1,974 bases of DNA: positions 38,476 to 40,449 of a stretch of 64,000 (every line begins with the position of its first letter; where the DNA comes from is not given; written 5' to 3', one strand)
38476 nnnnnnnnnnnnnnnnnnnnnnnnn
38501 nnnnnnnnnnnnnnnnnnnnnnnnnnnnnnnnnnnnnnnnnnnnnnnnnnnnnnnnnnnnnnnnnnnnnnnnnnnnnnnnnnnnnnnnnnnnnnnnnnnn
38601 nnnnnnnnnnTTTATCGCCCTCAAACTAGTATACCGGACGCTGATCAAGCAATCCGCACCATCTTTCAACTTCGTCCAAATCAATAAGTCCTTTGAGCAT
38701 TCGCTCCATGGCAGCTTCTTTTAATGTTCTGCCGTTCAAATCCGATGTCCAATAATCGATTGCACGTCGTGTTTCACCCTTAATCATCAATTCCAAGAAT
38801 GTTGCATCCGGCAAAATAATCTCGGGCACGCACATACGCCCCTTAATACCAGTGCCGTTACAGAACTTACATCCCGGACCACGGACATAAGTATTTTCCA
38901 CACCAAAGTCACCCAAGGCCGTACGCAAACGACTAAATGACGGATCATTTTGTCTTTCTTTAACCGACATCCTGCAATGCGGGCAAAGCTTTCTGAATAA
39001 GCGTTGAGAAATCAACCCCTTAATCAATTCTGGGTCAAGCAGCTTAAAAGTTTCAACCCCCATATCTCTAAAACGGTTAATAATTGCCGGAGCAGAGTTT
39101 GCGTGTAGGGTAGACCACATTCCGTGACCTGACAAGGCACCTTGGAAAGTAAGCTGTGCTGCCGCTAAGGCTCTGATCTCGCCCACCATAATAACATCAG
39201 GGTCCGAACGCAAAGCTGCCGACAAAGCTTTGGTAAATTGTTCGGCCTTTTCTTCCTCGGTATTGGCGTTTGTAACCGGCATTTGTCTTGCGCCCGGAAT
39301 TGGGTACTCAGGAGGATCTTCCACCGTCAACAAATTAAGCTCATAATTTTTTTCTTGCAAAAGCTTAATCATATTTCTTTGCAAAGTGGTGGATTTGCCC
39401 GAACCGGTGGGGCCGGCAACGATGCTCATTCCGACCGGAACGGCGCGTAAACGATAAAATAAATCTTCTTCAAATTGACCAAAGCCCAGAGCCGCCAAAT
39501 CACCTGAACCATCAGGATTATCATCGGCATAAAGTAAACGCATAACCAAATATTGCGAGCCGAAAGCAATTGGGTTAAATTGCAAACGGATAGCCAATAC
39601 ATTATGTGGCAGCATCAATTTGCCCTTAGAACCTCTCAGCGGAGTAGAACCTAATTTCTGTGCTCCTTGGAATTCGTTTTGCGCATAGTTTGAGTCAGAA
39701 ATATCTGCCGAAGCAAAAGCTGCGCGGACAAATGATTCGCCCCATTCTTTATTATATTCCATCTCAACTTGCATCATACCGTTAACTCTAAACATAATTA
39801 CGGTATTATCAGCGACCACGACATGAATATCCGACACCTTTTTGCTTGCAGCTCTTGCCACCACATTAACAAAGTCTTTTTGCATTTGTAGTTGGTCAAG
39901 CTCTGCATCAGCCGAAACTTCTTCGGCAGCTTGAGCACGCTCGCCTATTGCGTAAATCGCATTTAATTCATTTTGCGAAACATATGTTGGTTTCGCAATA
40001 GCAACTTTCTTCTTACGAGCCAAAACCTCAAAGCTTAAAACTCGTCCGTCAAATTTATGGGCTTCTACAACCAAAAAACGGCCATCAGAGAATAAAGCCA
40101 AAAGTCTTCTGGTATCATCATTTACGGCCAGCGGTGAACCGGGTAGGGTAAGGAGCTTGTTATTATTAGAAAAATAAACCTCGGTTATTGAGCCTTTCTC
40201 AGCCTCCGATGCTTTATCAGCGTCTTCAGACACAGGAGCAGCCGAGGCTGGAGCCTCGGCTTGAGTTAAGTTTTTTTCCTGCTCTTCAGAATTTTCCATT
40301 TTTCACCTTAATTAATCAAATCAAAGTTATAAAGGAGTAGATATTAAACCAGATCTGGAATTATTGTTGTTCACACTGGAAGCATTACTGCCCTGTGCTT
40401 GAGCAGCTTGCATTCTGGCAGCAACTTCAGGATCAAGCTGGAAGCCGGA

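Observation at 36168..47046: Plasmid-R64-type type IVb pilus operon in the chromosome, adjacent to T4SS genes and lacking a prepilin peptidase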

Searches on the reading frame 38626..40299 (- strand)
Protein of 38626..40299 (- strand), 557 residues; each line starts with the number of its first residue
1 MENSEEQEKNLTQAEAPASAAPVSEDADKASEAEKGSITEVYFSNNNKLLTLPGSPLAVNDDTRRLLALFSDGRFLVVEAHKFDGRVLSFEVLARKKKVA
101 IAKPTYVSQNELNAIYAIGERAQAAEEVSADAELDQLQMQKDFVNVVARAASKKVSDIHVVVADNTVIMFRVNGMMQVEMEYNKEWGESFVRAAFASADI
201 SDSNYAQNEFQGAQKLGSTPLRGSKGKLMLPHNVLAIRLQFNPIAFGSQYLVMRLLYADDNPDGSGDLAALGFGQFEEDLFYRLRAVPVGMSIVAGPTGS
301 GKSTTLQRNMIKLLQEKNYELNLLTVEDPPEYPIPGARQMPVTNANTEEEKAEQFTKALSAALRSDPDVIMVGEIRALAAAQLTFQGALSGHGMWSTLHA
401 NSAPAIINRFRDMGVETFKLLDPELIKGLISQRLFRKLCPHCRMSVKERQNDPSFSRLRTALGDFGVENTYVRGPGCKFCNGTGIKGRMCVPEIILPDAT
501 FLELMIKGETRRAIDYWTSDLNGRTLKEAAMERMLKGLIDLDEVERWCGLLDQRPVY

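Call 3: search_protein_families(library=pfam, proteins=[window:38626-40299:-], max_evalue=0.01)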
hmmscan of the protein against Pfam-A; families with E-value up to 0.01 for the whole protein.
window:38626-40299:- (557 aa): 3 families
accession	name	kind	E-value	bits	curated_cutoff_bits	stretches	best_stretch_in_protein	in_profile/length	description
PF00437.27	T2SSE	-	8.1e-65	219.3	24.9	1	139-546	8-370/370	Type II/IV secretion system protein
PF25199.1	nSTAND_NTPase5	-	0.0043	17.3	34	0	292-321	44-73/145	Novel STAND NTPase 5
PF03266.21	NTPase_1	-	0.0078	16.5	23.9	0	293-321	3-30/168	NTPase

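Call 7: find_encoding_contigs(protein=window:38626-40299:-, flank=10000, max_places=6)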
Protein window:38626-40299:- (557 aa): 4 contigs read that carry it; 3 places shown.
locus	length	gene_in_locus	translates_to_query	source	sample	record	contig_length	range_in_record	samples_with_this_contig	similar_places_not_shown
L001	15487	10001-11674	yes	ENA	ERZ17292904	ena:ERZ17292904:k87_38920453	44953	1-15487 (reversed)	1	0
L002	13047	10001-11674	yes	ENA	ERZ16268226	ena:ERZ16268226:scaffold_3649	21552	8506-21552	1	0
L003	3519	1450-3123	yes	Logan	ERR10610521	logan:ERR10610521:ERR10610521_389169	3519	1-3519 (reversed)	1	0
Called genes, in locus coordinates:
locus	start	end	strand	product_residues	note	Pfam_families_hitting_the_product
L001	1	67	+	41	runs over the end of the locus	-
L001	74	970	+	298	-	PF02899:Phage_int_SAM_1, PF13495:Phage_int_SAM_4 (weak), PF00589:Phage_integrase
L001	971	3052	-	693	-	-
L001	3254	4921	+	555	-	-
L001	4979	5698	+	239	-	PF10671:TcpQ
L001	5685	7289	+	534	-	PF00263:Secretin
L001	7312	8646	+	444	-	-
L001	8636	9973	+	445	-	-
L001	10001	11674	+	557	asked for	PF00437:T2SSE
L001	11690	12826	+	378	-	PF00482:T2SSF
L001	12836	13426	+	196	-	-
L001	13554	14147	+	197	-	PF05307:Bundlin (weak), PF08805:PilS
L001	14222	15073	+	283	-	PF01734:Patatin, PF19890:DUF6363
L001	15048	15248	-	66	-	-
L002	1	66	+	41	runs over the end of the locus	-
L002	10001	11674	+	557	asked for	PF00437:T2SSE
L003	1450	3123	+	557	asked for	PF00437:T2SSE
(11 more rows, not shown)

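Call 8: find_homologous_proteins(query=window:38626-40299:-, max_evalue=1e-10)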
Query window:38626-40299:- (557 aa): 7967 proteins with E <= 1e-10 among 8000 candidates; the best 120 are listed.
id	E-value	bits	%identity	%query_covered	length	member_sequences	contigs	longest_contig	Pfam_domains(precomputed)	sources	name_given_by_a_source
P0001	0.0e+0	1141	94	94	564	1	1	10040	PF00437.27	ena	-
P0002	0.0e+0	1140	92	98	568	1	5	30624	PF00437.27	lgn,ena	-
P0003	0.0e+0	1140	93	98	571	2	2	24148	PF00437.27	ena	-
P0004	0.0e+0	1135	92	98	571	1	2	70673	PF00437.27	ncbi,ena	-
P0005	0.0e+0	1132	94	94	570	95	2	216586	PF00437.27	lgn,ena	-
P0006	0.0e+0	1132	89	100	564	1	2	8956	PF00437.27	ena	-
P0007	0.0e+0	1132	89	100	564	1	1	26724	PF00437.27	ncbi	-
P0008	0.0e+0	1129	89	100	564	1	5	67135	PF00437.27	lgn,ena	-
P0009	0.0e+0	1127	92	98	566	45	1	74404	PF00437.27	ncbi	-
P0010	0.0e+0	1127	91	96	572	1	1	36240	PF00437.27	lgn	-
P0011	0.0e+0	1126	94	94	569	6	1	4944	PF00437.27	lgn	-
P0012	0.0e+0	1126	89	100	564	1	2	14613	PF00437.27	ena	-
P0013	0.0e+0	1125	88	99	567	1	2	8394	PF00437.27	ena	-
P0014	0.0e+0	1125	91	97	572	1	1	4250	PF00437.27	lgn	-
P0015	0.0e+0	1125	88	99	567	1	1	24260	PF00437.27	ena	-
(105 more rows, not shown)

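Call 9: search_protein_families(library=ncbifam, proteins=[window:38626-40299:-], max_evalue=0.01)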
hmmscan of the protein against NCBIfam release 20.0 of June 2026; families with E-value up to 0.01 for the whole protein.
window:38626-40299:- (557 aa): 18 families
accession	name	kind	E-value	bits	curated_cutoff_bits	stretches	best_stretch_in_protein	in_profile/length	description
TIGR02533.1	type_II_gspE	equivalog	4.1e-66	223.6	630.25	1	143-546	112-484/486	type II secretion system ATPase GspE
TIGR02538.1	type_IV_pilB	equivalog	7.8e-61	206.3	675.65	1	110-546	154-560/564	type IV-A pilus assembly ATPase PilB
NF053534.1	T4PilAsmATPsTfpB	equivalog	3.7e-52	177.5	850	1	235-546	286-580/584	type IV pilus assembly ATPase TfpB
NF007755.0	PRK10436.1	equivalog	5.4e-50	170.4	617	1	125-550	70-461/465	type II secretion system protein GspE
NF041000.1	ATPase_ComGA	equivalog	8.2e-38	129.9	300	1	146-435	3-265/267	competence type IV pilus ATPase ComGA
TIGR01420.1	pilT_fam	subfamily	8.2e-32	110.8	319.1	1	283-436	116-269/343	PilT/PilU family type 4a pilus ATPase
TIGR02525.1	plasmid_TraJ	equivalog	2.3e-19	69.6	368.3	1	275-410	136-269/372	plasmid transfer ATPase TraJ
NF058587.1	archaellum_moto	equivalog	3.8e-18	65.5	550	1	290-412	275-395/527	archaellum flagellar ATPase motor FlaI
TIGR02524.1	dot_icm_DotB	equivalog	5.7e-12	45.5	463.3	1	290-409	135-255/358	Dot/Icm type IV secretion system ATPase DotB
TIGR03819.1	heli_sec_ATPase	hypoth_equivalog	8.9e-12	44.8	373.15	1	292-414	181-301/340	TadA family conjugal transfer-associated ATPase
TIGR02788.1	VirB11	equivalog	1e-11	44.5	249.95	1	293-430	148-284/308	P-type DNA transfer ATPase VirB11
TIGR02782.1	TrbB_P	equivalog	1.8e-10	40.6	304.55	1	293-427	140-269/303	P-type conjugative transfer ATPase TrbB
NF053672.1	bindosome_BasE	exception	2e-10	40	1000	1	292-412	273-390/512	bindosome assembly system ATPase subunit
NF010469.0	PRK13894.1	subfamily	1.5e-08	34.4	508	1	293-431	153-283/320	conjugal transfer ATPase TrbB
NF010407.0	PRK13833.1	subfamily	4.1e-08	33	499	1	293-417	148-266/323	conjugal transfer protein TrbB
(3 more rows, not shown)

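Call 11: find_related_loci(query=window:38626-40299:-, collection=genome_contigs, flank=10000)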
Query window:38626-40299:- (557 aa) in genome_contigs; peptide patterns used: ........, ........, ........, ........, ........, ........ (x = any residue, [..] = any of these).
358 stretches matched a pattern; 264 encode a relative of the query (tblastn E <= 1e-3); the best 80 are kept; 80 distinct loci.
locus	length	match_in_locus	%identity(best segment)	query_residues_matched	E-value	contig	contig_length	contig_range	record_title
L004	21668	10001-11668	97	1-557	0e+0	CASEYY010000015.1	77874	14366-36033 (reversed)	uncultured proteobacterium isolate SI.O72.metabat-bins.143 genome assembly, contig: SI.O72.metabat-bins.143.fa_k141_1670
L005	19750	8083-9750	90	2-557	0e+0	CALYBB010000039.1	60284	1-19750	MAG: uncultured Alphaproteobacteria bacterium isolate E04__bin174 genome assembly, contig: E04__k127_1902048, whole geno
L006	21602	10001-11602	93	24-557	0e+0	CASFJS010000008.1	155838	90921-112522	uncultured proteobacterium isolate B35_L4_330330_idba_bin.27 genome assembly, contig: B35_L4_330330_idba_bin.27.fa_scaff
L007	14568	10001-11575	94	33-557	0e+0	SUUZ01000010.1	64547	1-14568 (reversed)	MAG: Alphaproteobacteria bacterium isolate SIG59 NODE_10816_length_64547_cov_19.796911, whole genome shotgun sequence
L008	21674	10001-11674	89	1-557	0e+0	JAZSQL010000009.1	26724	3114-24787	MAG: Alphaproteobacteria bacterium isolate T1900044543_TS20190009.MAGScoT_cleanbin_000006 SGB_90_k141_1417061, whole gen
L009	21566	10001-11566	95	36-557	0e+0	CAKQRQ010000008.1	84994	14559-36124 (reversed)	MAG: uncultured Alphaproteobacteria bacterium isolate REFINED_METABAT215_TOP10_CONTIGS_1500_ASSEMBLY_K77_MERGED__Hadza_M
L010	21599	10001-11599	92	24-557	0e+0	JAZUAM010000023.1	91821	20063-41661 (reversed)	MAG: Alphaproteobacteria bacterium isolate T1900045320_YK20190009.MAGScoT_cleanbin_000005 SGB_6346_k141_1492830, whole g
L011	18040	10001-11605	92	26-557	0e+0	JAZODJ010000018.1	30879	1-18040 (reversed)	MAG: Alphaproteobacteria bacterium isolate T1900044752_TS20190418.MAGScoT_cleanbin_000002 SGB_2243_k141_150846, whole ge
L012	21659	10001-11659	88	3-557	0e+0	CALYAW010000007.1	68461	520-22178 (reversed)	MAG: uncultured Alphaproteobacteria bacterium isolate BRZ_DM__bin108 genome assembly, contig: BRZ_DM__NODE_631_length_68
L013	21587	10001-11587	91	29-557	0e+0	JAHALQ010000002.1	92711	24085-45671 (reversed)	MAG: Proteobacteria bacterium isolate L3_072_000M1_dasL3_072_000M1_concoct_80 L3_072_000M1_scaffold_121, whole genome sh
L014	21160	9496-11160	88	2-557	0e+0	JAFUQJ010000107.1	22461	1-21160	MAG: Alphaproteobacteria bacterium isolate RGIG4730 Roe_deer_Rectum.Co__c1704019, whole genome shotgun sequence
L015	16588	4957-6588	89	14-557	0e+0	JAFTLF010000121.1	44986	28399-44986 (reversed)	MAG: Alphaproteobacteria bacterium isolate RGIG3920 Roe_deer_Cecum-3__c564309, whole genome shotgun sequence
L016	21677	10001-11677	86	2-557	0e+0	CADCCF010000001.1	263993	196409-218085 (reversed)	MAG: uncultured proteobacterium isolate RUG14511 genome assembly, contig: RUG14511_asm_1, whole genome shotgun sequence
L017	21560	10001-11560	89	38-557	0e+0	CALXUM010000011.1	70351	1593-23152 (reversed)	MAG: uncultured Alphaproteobacteria bacterium isolate BRZ_CT__bin98 genome assembly, contig: BRZ_CT__NODE_657_length_703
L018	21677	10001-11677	83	4-557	0e+0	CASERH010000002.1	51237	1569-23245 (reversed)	uncultured proteobacterium isolate O27_L1_392392_idba_bin.56 genome assembly, contig: O27_L1_392392_idba_bin.56.fa_scaff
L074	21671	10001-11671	84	2-557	0e+0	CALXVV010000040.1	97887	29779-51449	MAG: uncultured Alphaproteobacteria bacterium isolate E04__bin378 genome assembly, contig: E04__k127_2986412, whole geno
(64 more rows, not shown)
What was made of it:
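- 38626..40299 (-): BfpD-like extension ATPase with Walker A (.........) and a tetracysteine Zn motif (CPHC...CKFC). 77-97% identical in 80 species (call 11).
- The lineage is gut-associated in humans, ruminants, chickens, rabbits and mice, judged from the record titles (call 11).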

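Call 28: search_dna_similar(query=window:38626-40299:-, collection=plasmids, mode=protein, max_rows=25, max_evalue=0.00001)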
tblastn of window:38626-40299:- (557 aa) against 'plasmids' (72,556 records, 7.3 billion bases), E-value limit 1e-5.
Records with a match: 4958; places in all: 7449; records where one place covers at least 80% of the query: 243.
Best place of each record, by identity: <60% 4958.
By first word of the organism name: Escherichia 2250; Salmonella 526; Klebsiella 332; Bacillus 245; Pseudomonas 240; Acinetobacter 162; Shigella 144; Vibrio 143; Ralstonia 122; Serratia 101; and 166 more.
By predicted mobility (MOB-suite, as given by PLSDB): conjugative 3162; non-mobilizable 1167; mobilizable 629.
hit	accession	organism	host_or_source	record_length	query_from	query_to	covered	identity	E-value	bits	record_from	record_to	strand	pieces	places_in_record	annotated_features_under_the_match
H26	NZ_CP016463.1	Bosea sp. RAC05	Microbial isolate,Algal phycosphere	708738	41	553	92%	38.8%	1e-99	338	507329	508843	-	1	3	ATPase, T2SS/T4P/T4SS family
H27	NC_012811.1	Methylorubrum extorquens AM1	-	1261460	49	546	89%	38.6%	3e-101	343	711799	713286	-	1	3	none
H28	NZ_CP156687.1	Burkholderia stagnalis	Bacterial cells,soils collected in ...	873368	57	551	89%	38.1%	3e-90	311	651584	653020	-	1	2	ATPase, T2SS/T4P/T4SS family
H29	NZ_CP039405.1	Escherichia coli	Homo sapiens,feces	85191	31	550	93%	35.6%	4e-93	319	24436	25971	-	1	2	ATPase, T2SS/T4P/T4SS family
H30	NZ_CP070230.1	Escherichia coli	Homo sapiens,stool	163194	31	550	93%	35.6%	4e-93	319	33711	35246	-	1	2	ATPase, T2SS/T4P/T4SS family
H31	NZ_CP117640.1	Escherichia albertii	Grus grus,whole organism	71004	31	550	93%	35.5%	1e-89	309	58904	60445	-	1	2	bfpD: bundle-forming pilus extension ATPase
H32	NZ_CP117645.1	Escherichia albertii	Grus grus,whole organism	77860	31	550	93%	35.5%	1e-89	309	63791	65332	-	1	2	bfpD: bundle-forming pilus extension ATPase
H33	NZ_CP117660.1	Escherichia albertii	Grus grus,whole organism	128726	31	550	93%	35.5%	1e-89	309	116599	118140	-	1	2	bfpD: bundle-forming pilus extension ATPase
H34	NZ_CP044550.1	Hydrogenophaga sp. BPS33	-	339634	44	551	91%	35.9%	7e-86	298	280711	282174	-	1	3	ATPase, T2SS/T4P/T4SS family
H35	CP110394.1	Burkholderia sp. JSH-S8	Tetrastigma hemsleyanum Diels et Gilg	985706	57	551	89%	36.8%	3e-88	305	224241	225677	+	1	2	ATPase, T2SS/T4P/T4SS family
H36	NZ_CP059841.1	Escherichia coli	Homo sapiens,stool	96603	40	550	92%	35.4%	7e-89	307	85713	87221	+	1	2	bfpD: bundle-forming pilus extension ATPase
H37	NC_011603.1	Escherichia coli O127:H6 str. E2348/69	-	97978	40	550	92%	35.4%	7e-89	307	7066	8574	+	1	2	bfpD: bundle-forming pilus extension ATPase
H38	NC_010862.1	Escherichia coli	-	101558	40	550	92%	35.4%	7e-89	307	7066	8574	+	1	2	bfpD: bundle-forming pilus extension ATPase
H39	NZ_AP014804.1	Escherichia coli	-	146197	40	550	92%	35.2%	1e-89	309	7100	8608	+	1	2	bfpD: bundle-forming pilus extension ATPase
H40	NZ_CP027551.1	Escherichia coli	Homo sapiens,stool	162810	57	550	89%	36.2%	8e-91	312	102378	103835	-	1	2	none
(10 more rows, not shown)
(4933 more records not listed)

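Call 29: get_annotated_region(hit=H26, flank=14000)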
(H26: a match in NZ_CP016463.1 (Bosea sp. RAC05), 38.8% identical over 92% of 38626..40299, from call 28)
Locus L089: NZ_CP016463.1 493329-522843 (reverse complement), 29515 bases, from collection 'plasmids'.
description: Bosea sp. RAC05 plasmid pBSY19_1, complete sequence
organism: Bosea sp. RAC05 (NCBI taxid 1842539)
taxonomy: Bacteria; Pseudomonadota; Alphaproteobacteria; Hyphomicrobiales; Boseaceae; Bosea; Bosea sp. RAC05
host: -; source: Microbial isolate,Algal phycosphere; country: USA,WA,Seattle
typing (MOB-suite, as given by PLSDB): non-mobilizable
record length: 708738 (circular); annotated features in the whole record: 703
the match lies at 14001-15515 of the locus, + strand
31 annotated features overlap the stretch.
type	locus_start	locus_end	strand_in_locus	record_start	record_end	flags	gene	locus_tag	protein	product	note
CDS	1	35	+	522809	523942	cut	-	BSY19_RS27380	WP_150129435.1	hypothetical protein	-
CDS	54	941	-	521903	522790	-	tmk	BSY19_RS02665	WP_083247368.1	dTMP kinase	GO:0015949 - nucleobase-containing small molecule interconversion [Evidence IEA]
CDS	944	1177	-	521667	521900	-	-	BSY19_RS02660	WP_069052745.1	hypothetical protein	-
CDS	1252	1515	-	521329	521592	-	-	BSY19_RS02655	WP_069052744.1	HU family DNA-binding protein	GO:0030261 - chromosome condensation [Evidence IEA]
CDS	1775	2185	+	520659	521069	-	-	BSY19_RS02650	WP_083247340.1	helix-turn-helix transcriptional regulator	-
CDS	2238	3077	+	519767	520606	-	-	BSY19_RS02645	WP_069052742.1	thermonuclease family protein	-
CDS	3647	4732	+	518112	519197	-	-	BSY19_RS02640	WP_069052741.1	replication initiation protein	GO:0006270 - DNA replication initiation [Evidence IEA]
CDS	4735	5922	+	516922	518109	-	-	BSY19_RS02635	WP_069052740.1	hypothetical protein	-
CDS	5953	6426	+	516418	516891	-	-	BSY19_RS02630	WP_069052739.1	hypothetical protein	-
CDS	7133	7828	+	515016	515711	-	-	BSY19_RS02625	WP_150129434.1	hypothetical protein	-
CDS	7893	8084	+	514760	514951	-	-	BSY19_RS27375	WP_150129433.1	hypothetical protein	-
CDS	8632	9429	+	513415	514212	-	-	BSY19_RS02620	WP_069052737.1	toxin co-regulated pilus biosynthesis Q family protein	-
CDS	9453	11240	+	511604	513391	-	-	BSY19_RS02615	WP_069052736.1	secretin N-terminal domain-containing protein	GO:0009297 - pilus assembly [Evidence IEA]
CDS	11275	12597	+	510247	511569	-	pilO2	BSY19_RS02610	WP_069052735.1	type 4b pilus protein PilO2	-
CDS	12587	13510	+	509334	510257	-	-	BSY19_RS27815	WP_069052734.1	hypothetical protein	-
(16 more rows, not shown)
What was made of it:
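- The nearest annotated relative of the pilus is on an alphaproteobacterial megaplasmid that carries PilV (call 29).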

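Call 57: search_solved_structures(query=window:38626-40299:-, max_evalue=1e-20)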
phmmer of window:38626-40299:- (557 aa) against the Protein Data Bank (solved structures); distinct sequences matched with E-value up to 1e-20: 17.
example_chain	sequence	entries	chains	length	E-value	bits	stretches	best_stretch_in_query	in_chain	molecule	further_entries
8dze_A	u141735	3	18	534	2.5e-92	313.3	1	39-549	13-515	BfpD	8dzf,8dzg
6f8l_G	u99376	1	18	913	7.3e-51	176.4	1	88-544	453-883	Type IV pilus assembly protein PilF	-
5oiu_A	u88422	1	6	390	4.5e-48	167.2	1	133-544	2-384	Type IV pilus assembly protein PilF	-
4pht_A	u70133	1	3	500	1.9e-47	165.2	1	124-546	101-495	General secretory pathway protein E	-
1p9r_A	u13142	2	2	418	2.4e-47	164.8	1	146-546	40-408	General secretion pathway protein E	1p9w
5it5_F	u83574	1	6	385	3.5e-47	164.3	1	236-544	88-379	ATP binding motif-containing protein PilF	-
6ejf_A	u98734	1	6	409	4.2e-47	164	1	236-544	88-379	Type IV pilus assembly protein PilF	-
4kss_A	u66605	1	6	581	1e-46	162.7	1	146-546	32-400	Type II secretion system protein E, hemolysin-coregulated protein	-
4ksr_A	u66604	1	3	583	1e-46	162.7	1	146-546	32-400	Type II secretion system protein E, Hemolysin-coregulated protein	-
3jc8_Ba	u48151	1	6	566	1.5e-40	142.4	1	143-544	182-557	Type IV-A pilus assembly ATPase PilB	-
5zfr_A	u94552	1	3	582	5.9e-40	140.4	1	136-546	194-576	Type IV pilus biogenesis ATPase PilB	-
5tsg_B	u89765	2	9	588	7.7e-39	136.8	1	151-546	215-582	Type IV pilus biogenesis ATPase PilB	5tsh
6olj_C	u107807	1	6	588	3e-38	134.8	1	150-546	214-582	Type IV pilus biogenesis ATPase PilB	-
2eyu_A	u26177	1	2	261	1.8e-23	86.1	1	288-438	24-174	twitching motility protein PilT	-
2gsz_A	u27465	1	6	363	2.3e-23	85.7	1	288-438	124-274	twitching motility protein PilT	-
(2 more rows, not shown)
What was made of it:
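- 38626..40299 (-): Best solved structure is BfpD 8dze at 313 bits, against PilF 176 and GspE 165 (calls 3, 57).
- On Type IVb pilus machinery (general): BfpD is the top PDB hit at 313 bits, against 176 or less for T4a and T2SS ATPases (call 57).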
